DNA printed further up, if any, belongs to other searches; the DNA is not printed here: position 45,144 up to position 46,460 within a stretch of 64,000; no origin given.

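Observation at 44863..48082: Operon of two transglutaminase-fold paralogs plus a YjjX-type NTPase behind a 20-bp palindromic operator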

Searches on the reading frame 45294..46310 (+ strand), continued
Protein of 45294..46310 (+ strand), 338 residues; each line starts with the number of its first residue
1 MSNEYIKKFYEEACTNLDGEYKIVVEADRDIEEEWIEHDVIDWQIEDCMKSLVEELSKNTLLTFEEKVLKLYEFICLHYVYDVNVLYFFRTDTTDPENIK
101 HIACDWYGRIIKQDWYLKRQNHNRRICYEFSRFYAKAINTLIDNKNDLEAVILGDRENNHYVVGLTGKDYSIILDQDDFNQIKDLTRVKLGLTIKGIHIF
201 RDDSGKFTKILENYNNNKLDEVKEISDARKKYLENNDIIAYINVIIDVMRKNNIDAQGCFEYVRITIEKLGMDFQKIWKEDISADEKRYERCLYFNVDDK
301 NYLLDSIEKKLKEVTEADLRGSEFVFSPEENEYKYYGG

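Call 49: search_protein_families(library=pfam, alignment_id=A1, max_evalue=10)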
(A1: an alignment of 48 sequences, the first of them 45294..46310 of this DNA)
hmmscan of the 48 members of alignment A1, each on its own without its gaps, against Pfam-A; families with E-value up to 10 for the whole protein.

A. member 1, window:45294-46310:+ (338 aa): 1 family
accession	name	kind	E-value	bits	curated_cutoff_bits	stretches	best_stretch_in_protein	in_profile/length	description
PF25464.1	DUF7900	-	5.8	8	27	1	1-36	38-72/97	Domain of unknown function (DUF7900)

B. families by the number of members that match (of 48 scanned): 67 families (the first 25 are shown)
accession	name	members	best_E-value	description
PF01321.24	Creatinase_N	7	0.006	Creatinase/Prolidase N-terminal domain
PF01221.23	Dynein_light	4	0.026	Dynein light chain type 1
PF19269.4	Anticodon_2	4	0.063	Anticodon binding domain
PF06557.17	DUF1122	3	0.0012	Protein of unknown function (DUF1122)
PF15638.11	Tox-MPTase2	3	0.0062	Metallopeptidase toxin 2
PF06859.18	Bin3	3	0.034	Bicoid-interacting protein 3 (Bin3)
PF04432.18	FrhB_FdhB_C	3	0.18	Coenzyme F420 hydrogenase/dehydrogenase, beta subunit C terminus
PF14887.12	HMG_box_5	2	0.018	HMG (high mobility group) box 5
PF09994.14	T6SS_Tle1-like_cat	2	0.018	T6SS, Phospholipase effector Tle1-like, catalytic domain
PF19985.4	DUF6421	2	0.024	Family of unknown function (DUF6421)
PF14131.11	DUF4298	2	0.038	Domain of unknown function (DUF4298)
PF11099.14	M11L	2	0.06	Apoptosis regulator M11L like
PF05879.18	RHD3_GTPase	2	0.075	Root hair defective 3 GTP-binding protein (RHD3) GTPase domain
PF13691.12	Lactamase_B_4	2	0.13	tRNase Z endonuclease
PF01401.24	Peptidase_M2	1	0.0013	Angiotensin-converting enzyme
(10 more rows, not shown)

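Call 52: fold_search(model_id=the predicted structure, library=viral)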
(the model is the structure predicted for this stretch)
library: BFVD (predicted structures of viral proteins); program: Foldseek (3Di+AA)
matches with E <= 10: 315; with E <= 0.001: 0
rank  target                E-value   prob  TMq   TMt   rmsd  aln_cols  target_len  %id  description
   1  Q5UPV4                8.9e-02  0.95  0.16  0.24   6.7        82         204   12  Uncharacterized acetyltransferase L280 [Acanthamoeba polyphaga mimivirus]
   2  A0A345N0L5            1.2e-01  0.38  0.23  0.20  20.9       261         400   13  (no name in the UniProt tables at hand)
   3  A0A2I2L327            1.5e-01  0.80  0.20  0.10   7.5       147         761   13  Arylamine N-acetyltransferase [Orpheovirus IHUMI-LCC2]
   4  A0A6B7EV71            2.5e-01  0.09  0.12  0.14  18.2       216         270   12  (no name in the UniProt tables at hand)
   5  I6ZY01                5.2e-01  0.66  0.19  0.28   5.6       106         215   12  Uncharacterized protein [Escherichia phage ECML-117]
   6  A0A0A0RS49            5.7e-01  0.07  0.09  0.16  18.3       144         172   14  (no name in the UniProt tables at hand)
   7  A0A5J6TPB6            6.1e-01  0.05  0.10  0.06  15.0       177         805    9  (no name in the UniProt tables at hand)
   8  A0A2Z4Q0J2            6.4e-01  0.08  0.15  0.23  14.6       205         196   13  Uncharacterized protein [Mycobacterium phage Erk16]
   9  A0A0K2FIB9            6.8e-01  0.23  0.13  0.33   6.3        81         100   12  (no name in the UniProt tables at hand)
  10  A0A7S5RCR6            6.8e-01  0.18  0.11  0.07  11.6       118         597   11  (no name in the UniProt tables at hand)
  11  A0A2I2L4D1            6.8e-01  0.10  0.09  0.09  14.8       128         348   12  Uncharacterized protein [Orpheovirus IHUMI-LCC2]
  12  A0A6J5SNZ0            7.2e-01  0.60  0.16  0.39   3.7        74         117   15  COG3672 Predicted transglutaminase-like cysteine proteinase [uncultured Caudovirales phage]
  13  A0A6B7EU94            7.2e-01  0.18  0.13  0.19   9.4        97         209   15  (no name in the UniProt tables at hand)
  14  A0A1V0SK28            8.0e-01  0.04  0.14  0.15  17.4       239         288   12  RING finger domain protein [Klosneuvirus KNV1]
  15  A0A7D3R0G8            8.9e-01  0.33  0.10  0.11   4.9        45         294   16  Ubiquitin carboxyl-terminal hydrolase [Fadolivirus FV1/VV64]
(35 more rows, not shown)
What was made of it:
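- The BFVD top hits are again NAT-type acetyltransferases and a COG3672 transglutaminase-like proteinase (call 52).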

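Call 58: find_encoding_contigs(protein=P0287, flank=6000, max_places=3)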
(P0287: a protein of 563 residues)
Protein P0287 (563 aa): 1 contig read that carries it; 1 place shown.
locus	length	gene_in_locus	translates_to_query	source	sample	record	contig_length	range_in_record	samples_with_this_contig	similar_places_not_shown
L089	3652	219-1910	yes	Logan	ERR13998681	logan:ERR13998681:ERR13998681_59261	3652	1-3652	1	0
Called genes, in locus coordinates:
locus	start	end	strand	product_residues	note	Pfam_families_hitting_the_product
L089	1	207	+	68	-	?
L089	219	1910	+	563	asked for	-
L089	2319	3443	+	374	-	PF09992:NAGPA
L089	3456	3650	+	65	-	?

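Call 60: find_encoding_contigs(protein=P0288, flank=8000, max_places=3)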
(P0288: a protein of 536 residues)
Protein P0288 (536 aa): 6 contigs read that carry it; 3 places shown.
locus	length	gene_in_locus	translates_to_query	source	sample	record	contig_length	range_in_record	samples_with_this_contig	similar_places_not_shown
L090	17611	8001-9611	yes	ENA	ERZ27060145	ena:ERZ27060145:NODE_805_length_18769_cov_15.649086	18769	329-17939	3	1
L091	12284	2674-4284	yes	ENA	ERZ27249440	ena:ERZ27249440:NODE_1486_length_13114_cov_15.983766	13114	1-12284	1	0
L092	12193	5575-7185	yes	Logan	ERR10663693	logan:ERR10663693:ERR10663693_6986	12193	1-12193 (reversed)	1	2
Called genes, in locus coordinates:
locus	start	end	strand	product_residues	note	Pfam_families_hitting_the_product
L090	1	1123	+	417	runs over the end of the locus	PF00145:DNA_methylase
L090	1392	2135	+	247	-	-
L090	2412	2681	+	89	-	-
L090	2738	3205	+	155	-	PF00293:NUDIX (weak)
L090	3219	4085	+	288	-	PF05116:S6PP (faint), PF08282:Hydrolase_3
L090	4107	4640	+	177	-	-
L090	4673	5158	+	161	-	PF13527:Acetyltransf_9 (faint), PF00583:Acetyltransf_1, PF13673:Acetyltransf_10, PF13508:Acetyltransf_7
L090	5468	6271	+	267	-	PF23023:Anti-Pycsar_Apyc1, PF00753:Lactamase_B, PF12706:Lactamase_B_2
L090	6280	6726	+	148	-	PF00293:NUDIX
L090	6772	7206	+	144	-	PF00293:NUDIX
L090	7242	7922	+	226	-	-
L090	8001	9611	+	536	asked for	-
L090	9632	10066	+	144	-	-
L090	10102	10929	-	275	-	-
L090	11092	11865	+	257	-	PF01909:NTP_transf_2 (faint), PF13427:AadA_C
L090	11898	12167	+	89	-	-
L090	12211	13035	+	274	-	PF00583:Acetyltransf_1, PF13673:Acetyltransf_10 (weak), PF13508:Acetyltransf_7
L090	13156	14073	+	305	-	PF01636:APH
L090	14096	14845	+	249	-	PF12746:GNAT_acetyltran, PF00583:Acetyltransf_1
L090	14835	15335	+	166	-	PF13302:Acetyltransf_3 (weak), PF00583:Acetyltransf_1, PF13673:Acetyltransf_10, PF13508:Acetyltransf_7, PF08445:FR47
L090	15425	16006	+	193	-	-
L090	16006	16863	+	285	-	PF08843:AbiEii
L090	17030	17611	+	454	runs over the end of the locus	PF00171:Aldedh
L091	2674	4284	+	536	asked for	-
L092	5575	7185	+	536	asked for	-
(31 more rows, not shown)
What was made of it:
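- A distant 536-aa homolog sits beside three NUDIX hydrolase genes (call 60). The NUDIX neighbourhood in L090 is a mixed cluster of small detoxification-type genes (GNAT, APH, AadA), so the adjacency may mean little (call 60).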

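Call 61: find_encoding_contigs(protein=P0291, flank=8000, max_places=3)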
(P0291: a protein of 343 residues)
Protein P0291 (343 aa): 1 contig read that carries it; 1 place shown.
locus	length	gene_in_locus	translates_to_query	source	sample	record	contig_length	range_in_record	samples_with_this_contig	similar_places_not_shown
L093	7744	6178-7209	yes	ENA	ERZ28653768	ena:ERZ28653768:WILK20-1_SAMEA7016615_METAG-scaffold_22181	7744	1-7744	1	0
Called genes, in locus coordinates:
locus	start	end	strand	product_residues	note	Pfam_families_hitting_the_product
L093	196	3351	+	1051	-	PF23598:LRR_14, PF23952:LRR_EndoS (faint), PF12799:LRR_4 (weak), PF13855:LRR_8 (faint), PF12799:LRR_4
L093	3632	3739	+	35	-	-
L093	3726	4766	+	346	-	PF03462:PCRF, PF00472:RF-1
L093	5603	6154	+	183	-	-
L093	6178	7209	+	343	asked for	-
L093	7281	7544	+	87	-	PF12116:SpoIIID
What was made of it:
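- Tried and rejected: The only hint is one spoIIID neighbour of a distant homolog (call 61).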

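Call 62: find_encoding_contigs(protein=P0298, flank=8000, max_places=3)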
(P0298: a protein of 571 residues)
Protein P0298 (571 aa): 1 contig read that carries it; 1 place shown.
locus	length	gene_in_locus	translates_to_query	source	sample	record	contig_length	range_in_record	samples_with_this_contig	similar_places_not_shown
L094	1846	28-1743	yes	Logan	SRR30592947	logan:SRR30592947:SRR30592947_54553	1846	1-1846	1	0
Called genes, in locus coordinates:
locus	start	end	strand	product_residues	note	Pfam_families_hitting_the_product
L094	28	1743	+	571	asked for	-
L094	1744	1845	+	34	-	?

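Call 65: find_encoding_contigs(protein=P0048, flank=5000, max_places=3)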
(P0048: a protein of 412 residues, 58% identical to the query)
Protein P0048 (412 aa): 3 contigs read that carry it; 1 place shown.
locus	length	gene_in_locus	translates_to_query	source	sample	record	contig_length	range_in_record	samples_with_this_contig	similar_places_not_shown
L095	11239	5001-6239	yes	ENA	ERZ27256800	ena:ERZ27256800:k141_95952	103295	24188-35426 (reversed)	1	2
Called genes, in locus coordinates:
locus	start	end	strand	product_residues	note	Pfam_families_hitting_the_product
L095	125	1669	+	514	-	PF01676:Metalloenzyme, PF06415:iPGM_N, PF01663:Phosphodiest (weak)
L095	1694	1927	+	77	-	-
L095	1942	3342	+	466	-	-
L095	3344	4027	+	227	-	-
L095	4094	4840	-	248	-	-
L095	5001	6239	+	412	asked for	-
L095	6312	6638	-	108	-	-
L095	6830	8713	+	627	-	-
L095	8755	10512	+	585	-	-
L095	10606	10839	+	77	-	-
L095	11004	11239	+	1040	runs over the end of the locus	PF00501:AMP-binding, PF23562:AMP-binding_C_3 (weak), PF00550:PP-binding, PF01370:Epimerase, PF04321:RmlD_sub_bind (faint), PF07993:NAD_binding_4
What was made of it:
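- One stands alone without B or N (call 65).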

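Call 70: search_dna_similar(query=window:45294-46310:+, collection=phages, mode=protein, max_evalue=0.001, max_rows=10)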
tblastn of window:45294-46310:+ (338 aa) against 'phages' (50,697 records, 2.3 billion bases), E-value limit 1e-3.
No match.

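Call 71: search_dna_similar(query=window:45294-46310:+, collection=plasmids, mode=protein, max_evalue=0.001, max_rows=10)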
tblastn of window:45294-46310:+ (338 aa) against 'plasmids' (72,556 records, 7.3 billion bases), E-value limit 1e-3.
No match.

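Call 72: find_related_loci(query=A1, collection=viral_contigs, flank=5000)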
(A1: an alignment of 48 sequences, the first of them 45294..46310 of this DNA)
Query A1 (338 aa) in viral_contigs; peptide patterns used: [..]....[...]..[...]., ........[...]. (x = any residue, [..] = any of these).
28 stretches matched a pattern, but none encodes a relative of the query by tblastn (E <= 1e-3).
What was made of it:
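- On Known anti-phage defence systems: There are no phage, plasmid or IMG/VR copies (calls 70-72).
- There are no phage, plasmid or viral copies (calls 70-72).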

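Call 78: search_solved_structures(query=A3, max_evalue=10, show_alignments=2)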
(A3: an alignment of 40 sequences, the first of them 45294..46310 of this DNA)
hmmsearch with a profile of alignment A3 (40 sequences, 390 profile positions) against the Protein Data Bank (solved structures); distinct sequences matched with E-value up to 10: 5.
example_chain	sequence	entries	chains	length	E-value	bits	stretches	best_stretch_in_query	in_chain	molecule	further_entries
6o35_A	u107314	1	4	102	0.25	13.5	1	19-107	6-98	de novo designed WSHC8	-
7ane_Q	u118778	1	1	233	0.31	13.2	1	328-372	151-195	bL28m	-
7aih_Q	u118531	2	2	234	0.31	13.2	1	328-372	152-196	bL28m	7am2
5tdy_B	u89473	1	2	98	0.53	12.5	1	244-319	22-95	Flagellar motor switch protein FliG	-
9lq5_I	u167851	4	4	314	4.4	9.4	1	111-160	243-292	RAMP superfamily protein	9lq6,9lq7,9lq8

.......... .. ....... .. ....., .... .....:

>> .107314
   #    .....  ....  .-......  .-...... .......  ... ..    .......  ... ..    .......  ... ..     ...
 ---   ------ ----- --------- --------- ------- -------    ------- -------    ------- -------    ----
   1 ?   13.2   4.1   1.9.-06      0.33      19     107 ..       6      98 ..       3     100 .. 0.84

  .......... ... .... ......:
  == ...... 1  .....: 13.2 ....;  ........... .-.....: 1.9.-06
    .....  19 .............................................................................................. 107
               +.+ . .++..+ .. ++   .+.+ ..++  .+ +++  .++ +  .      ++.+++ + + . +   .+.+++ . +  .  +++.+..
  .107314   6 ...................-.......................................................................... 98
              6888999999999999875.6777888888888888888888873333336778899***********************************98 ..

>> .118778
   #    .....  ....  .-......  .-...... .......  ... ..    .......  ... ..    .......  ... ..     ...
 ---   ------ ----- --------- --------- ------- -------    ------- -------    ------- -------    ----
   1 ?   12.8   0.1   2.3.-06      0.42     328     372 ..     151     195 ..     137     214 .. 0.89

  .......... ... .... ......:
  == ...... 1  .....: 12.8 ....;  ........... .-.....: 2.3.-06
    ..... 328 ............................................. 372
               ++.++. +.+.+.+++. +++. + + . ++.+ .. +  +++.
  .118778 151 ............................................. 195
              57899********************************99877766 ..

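Call 79: search_protein_families(library=pfam, alignment_id=A3, max_evalue=1)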
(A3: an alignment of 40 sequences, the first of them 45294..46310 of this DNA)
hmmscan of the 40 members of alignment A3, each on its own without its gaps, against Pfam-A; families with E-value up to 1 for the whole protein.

A. member 1, window:45294-46310:+ (338 aa): 0 families

B. families by the number of members that match (of 40 scanned): 36 families (the first 25 are shown)
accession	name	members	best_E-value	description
PF19269.4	Anticodon_2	3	0.07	Anticodon binding domain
PF01321.24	Creatinase_N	2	0.043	Creatinase/Prolidase N-terminal domain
PF14523.12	Syntaxin_2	2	0.085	Syntaxin-like protein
PF19963.4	VMAP-M1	1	0.00052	vWA-MoxR associated protein middle region (VMAP-M) 1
PF11770.13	GAPT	1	0.0024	GRB2-binding adapter (GAPT)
PF17783.7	CvfB_WH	1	0.0057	CvfB-like winged helix domain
PF09247.16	TBP-binding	1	0.0081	TATA box-binding protein binding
PF05504.16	Spore_GerAC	1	0.021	Spore germination B3/ GerAC like, C-terminal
PF25771.1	CC_CEP152-bind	1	0.022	CEP63/DEUP1, CEP152 binding coiled coil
PF16295.10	TetR_C_10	1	0.026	Tetracyclin repressor-like, C-terminal domain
PF14131.11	DUF4298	1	0.038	Domain of unknown function (DUF4298)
PF03664.19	Glyco_hydro_62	1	0.038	Glycosyl hydrolase family 62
PF10159.14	MMtag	1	0.043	Multiple myeloma tumor-associated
PF13767.11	DUF4168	1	0.057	Domain of unknown function (DUF4168)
PF16088.10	BORCS7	1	0.06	BLOC-1-related complex sub-unit 7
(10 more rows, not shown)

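Call 84: search_protein_families(library=pfam, proteins=[L046:2907-5393:+, L090:7242-7922:+, L090:9632-10066:+, L093:5603-6154:+, L030:7063-7578:+], max_evalue=0.01)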
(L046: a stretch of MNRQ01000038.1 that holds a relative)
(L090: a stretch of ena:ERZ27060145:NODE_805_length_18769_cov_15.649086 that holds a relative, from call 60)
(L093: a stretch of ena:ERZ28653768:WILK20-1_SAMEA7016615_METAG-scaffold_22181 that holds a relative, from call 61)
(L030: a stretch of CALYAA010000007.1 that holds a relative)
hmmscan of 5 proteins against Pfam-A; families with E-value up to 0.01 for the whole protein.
L046:2907-5393:+ (828 aa): 36 families (the best 25 are shown)
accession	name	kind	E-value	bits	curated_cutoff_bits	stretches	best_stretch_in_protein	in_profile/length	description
PF07724.20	AAA_2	-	1.9e-75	252.9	27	1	555-732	1-166/166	AAA domain (Cdc48 subfamily)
PF17871.7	AAA_lid_9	-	3.2e-35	120.6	22.8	1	362-464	1-103/104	AAA lid domain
PF02861.25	Clp_N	-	1.1e-27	96.4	20.7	2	16-68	1-53/53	Clp amino terminal domain, pathogenicity island component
PF00004.35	AAA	-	4.2e-27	95.6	21.2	2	224-336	2-110/131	ATPase family associated with various cellular activities (AAA)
PF10431.15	ClpB_D2-small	-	3.8e-24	85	21.9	1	738-814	1-77/81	C-terminal, D2-small domain, of ClpB protein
PF07728.20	AAA_5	-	5.8e-19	68.9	22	2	560-680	2-124/139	AAA domain (dynein-related subfamily)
PF13401.12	AAA_22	-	6.1e-12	46.4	27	2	560-655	8-110/130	AAA domain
PF00158.32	Sigma54_activat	-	6.1e-11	42.7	20.2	1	559-661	24-125/168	Sigma-54 interaction domain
PF13191.12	AAA_16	-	6.5e-11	43.4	32.6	1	201-247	2-51/167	AAA ATPase domain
PF05621.17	TniB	-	7.5e-07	29.2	22.4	1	210-359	25-185/189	Bacterial TniB protein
PF12775.13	AAA_7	-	1.1e-06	28.8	25.8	0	560-608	36-84/181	P-loop containing dynein motor region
PF01078.27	Mg_chelatase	-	2.7e-06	27.4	20.3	0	559-659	24-136/207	Magnesium chelatase, subunit ChlI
PF02151.25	UVR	-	8.3e-06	25.8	21.5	1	437-470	2-35/36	UvrB/uvrC motif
PF20030.5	bpMoxR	-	1.6e-05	24.5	27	0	560-659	34-127/205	MoxR domain in the MoxR-vWA-beta-propeller ternary systems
PF20720.3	nSTAND3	-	3.8e-05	23.9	27.2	0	207-248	6-45/155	Novel STAND NTPase 3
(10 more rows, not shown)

L090:7242-7922:+ (226 aa): 0 families

L090:9632-10066:+ (144 aa): 0 families

L093:5603-6154:+ (183 aa): 1 family
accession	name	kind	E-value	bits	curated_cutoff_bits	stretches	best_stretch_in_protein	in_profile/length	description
PF02653.21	BPD_transp_2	-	0.0074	15.9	26.8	1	119-151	16-48/269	Branched-chain amino acid transport system / permease component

L030:7063-7578:+ (171 aa): 1 family
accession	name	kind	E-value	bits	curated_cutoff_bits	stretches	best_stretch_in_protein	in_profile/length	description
PF08890.17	Phage_TAC_5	-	0.0011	19.4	27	0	28-68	74-114/135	Phage XkdN-like tail assembly chaperone protein, TAC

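Call 88: search_protein_families(library=ncbifam, proteins=[L030:7063-7578:+, L090:7242-7922:+, L090:9632-10066:+, P0288, P0048], max_evalue=0.1)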
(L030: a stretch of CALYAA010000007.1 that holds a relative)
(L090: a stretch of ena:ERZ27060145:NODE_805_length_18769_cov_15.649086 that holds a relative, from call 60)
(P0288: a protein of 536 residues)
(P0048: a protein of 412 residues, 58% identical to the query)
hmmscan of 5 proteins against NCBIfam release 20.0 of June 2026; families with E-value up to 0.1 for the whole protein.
L030:7063-7578:+ (171 aa): 1 family
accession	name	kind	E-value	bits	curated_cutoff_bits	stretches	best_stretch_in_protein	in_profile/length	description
TIGR01941.1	nqrF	equivalog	0.0013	17.8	295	1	5-58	351-403/405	NADH:ubiquinone reductase (Na(+)-transporting) subunit F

L090:7242-7922:+ (226 aa): 1 family
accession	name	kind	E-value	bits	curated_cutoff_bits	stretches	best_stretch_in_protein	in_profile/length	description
NF010267.0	PRK13713.1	equivalog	0.063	13.6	104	0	131-190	31-88/127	conjugal transfer relaxosome DNA-binding protein TraM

L090:9632-10066:+ (144 aa): 0 families

P0288 (536 aa): 0 families

P0048 (412 aa): 1 family
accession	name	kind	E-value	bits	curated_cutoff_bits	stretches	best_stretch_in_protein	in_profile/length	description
NF047600.1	SerpalmtaseCFB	equivalog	0.05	12.3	640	1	220-275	102-157/395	serine palmitoyltransferase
